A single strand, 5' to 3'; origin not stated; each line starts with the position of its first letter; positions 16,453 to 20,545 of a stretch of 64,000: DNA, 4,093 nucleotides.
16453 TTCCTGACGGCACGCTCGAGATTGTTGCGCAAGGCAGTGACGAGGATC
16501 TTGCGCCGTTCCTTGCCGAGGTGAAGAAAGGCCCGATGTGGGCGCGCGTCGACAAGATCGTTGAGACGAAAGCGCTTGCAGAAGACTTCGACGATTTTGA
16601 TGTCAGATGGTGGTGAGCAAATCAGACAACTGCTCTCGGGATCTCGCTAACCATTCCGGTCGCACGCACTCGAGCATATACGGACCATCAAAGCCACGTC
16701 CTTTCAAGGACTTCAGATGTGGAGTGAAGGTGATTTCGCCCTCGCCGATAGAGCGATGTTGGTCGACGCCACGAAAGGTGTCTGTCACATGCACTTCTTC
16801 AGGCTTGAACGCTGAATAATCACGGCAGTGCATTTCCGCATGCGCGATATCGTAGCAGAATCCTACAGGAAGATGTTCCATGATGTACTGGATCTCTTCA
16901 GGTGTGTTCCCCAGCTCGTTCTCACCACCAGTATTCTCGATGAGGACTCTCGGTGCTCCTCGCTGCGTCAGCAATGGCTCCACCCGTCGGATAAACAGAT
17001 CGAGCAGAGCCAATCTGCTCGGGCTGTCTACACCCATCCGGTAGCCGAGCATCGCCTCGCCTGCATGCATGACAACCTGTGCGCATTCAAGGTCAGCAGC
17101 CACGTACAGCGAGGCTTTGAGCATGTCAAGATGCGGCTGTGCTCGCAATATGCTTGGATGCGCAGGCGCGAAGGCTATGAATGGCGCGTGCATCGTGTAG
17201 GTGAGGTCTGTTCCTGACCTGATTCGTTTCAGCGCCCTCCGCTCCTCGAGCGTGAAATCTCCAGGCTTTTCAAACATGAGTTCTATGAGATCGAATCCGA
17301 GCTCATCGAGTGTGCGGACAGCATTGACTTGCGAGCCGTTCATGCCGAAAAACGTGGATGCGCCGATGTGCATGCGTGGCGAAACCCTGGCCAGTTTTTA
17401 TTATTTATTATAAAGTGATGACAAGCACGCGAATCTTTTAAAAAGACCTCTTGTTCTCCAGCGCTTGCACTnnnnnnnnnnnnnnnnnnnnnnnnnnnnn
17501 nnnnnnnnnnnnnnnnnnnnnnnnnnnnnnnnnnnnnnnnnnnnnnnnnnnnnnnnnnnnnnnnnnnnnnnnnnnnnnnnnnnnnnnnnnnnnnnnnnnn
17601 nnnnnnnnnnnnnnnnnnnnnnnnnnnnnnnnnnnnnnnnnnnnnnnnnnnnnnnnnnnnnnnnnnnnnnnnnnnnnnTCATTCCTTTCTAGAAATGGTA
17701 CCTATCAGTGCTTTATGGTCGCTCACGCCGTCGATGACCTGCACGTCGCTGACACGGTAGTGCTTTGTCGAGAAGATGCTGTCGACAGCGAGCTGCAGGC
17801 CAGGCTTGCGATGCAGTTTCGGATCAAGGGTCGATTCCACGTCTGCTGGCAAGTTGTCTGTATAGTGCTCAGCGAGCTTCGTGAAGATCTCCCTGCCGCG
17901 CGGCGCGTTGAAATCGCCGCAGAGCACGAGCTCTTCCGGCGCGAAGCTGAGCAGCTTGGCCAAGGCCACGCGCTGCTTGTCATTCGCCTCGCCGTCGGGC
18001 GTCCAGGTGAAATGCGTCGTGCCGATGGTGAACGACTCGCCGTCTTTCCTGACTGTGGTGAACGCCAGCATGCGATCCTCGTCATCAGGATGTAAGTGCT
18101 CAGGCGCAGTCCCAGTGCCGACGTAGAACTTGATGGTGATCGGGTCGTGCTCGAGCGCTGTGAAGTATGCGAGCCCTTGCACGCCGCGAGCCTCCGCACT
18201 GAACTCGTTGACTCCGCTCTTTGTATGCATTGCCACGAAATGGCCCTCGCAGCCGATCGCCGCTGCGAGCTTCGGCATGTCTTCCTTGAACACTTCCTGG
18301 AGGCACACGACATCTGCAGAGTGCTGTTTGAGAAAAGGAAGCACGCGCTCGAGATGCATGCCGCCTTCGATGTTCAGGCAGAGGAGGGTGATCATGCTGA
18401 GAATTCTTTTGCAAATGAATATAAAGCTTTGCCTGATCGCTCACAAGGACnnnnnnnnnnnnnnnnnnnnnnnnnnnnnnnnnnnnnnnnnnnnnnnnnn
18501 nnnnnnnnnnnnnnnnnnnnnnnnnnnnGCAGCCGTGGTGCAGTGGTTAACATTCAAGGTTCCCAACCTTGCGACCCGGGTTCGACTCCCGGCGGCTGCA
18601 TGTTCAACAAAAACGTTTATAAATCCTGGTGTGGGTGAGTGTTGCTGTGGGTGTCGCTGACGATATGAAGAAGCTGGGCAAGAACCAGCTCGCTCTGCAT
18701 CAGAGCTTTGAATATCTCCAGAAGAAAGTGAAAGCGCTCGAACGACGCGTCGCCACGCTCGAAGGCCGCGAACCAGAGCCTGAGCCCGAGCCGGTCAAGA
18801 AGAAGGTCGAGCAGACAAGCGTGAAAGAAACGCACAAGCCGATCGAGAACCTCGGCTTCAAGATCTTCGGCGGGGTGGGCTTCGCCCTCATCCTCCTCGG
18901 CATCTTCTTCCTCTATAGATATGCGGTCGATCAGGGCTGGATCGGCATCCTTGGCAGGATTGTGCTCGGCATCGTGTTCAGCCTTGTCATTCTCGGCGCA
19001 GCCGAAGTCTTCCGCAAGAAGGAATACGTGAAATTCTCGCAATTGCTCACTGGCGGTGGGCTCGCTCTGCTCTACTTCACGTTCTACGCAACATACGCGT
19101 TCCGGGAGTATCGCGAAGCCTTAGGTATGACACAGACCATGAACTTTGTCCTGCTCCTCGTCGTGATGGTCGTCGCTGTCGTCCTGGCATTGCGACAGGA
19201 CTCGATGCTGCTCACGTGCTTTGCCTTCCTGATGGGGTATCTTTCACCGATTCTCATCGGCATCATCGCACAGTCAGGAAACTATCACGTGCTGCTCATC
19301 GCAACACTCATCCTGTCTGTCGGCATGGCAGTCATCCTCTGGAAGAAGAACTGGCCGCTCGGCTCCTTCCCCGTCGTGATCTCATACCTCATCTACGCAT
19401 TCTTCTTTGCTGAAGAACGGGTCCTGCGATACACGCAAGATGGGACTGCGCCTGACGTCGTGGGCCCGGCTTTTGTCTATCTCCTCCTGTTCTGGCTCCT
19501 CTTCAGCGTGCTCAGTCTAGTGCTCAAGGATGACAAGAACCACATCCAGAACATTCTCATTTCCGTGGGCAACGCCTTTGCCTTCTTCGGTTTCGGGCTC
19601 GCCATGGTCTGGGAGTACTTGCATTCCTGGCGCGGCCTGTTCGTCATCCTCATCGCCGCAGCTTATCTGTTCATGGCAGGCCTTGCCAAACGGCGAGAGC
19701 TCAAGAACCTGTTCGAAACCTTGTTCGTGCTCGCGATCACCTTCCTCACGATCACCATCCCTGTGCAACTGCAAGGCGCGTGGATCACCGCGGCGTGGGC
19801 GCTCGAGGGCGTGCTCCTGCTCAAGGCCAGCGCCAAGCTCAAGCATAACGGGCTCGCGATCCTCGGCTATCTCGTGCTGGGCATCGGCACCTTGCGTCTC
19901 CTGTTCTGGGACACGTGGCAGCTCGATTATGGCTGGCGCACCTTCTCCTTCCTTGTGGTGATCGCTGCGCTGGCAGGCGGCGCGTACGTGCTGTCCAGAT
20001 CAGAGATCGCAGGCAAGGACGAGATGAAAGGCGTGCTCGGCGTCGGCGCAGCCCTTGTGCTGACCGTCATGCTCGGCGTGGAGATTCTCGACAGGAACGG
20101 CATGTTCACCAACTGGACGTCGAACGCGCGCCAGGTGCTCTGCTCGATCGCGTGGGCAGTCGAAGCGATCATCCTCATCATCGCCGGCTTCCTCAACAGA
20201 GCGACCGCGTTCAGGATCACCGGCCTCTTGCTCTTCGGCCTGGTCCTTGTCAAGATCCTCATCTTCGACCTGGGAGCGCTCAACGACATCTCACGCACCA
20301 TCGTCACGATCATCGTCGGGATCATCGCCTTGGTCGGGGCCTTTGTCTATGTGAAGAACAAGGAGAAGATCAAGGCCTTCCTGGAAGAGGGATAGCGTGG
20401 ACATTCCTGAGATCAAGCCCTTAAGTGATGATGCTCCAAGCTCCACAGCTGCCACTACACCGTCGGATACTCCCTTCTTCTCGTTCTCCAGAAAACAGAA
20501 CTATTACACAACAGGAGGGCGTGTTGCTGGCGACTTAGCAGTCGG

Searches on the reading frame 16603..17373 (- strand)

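Call 17: search_protein_families(library=pfam, proteins=[window:16603-17373:-], max_evalue=0.0001)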
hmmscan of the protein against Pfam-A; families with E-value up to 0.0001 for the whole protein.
window:16603-17373:- (256 aa): 1 family
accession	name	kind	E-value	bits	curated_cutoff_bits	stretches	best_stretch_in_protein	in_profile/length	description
PF01261.30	AP_endonuc_2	-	2.9e-28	99.7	31.1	1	21-244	3-241/249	Xylose isomerase-like TIM barrel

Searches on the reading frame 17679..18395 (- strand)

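Call 17: search_protein_families(library=pfam, proteins=[window:17679-18395:-], max_evalue=0.0001)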
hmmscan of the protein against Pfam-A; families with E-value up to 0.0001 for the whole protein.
window:17679-18395:- (238 aa): 1 family
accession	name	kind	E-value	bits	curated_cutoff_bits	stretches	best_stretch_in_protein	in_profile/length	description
PF03372.29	Exo_endo_phos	-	8.2e-12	45.8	24.5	1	8-227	4-225/225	Endonuclease/Exonuclease/phosphatase family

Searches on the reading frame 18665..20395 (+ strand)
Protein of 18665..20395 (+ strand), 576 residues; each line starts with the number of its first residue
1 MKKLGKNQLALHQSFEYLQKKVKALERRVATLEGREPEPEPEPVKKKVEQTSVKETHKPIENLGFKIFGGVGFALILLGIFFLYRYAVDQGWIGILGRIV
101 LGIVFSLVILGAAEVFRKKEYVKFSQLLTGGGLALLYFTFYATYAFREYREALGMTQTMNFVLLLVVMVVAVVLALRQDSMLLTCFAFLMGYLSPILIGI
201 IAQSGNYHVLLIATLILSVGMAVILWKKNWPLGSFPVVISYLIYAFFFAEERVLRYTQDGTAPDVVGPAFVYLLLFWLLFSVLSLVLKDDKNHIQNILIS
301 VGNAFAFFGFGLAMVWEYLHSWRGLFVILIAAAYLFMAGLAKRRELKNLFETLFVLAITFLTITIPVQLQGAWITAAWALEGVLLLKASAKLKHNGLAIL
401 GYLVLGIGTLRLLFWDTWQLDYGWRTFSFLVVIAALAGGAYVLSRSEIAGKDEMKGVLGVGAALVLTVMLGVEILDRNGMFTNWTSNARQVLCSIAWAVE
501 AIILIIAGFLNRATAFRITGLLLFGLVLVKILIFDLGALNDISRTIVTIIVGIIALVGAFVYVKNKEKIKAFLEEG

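Call 63: search_protein_families(library=pfam, proteins=[window:18665-20395:+], max_evalue=1e-8)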
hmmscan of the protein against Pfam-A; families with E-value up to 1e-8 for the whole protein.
window:18665-20395:+ (576 aa): 1 family
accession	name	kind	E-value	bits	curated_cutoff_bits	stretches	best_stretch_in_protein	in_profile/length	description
PF10101.14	DUF2339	-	1.2e-54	186.7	33.6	2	71-387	8-314/659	Predicted membrane protein (DUF2339)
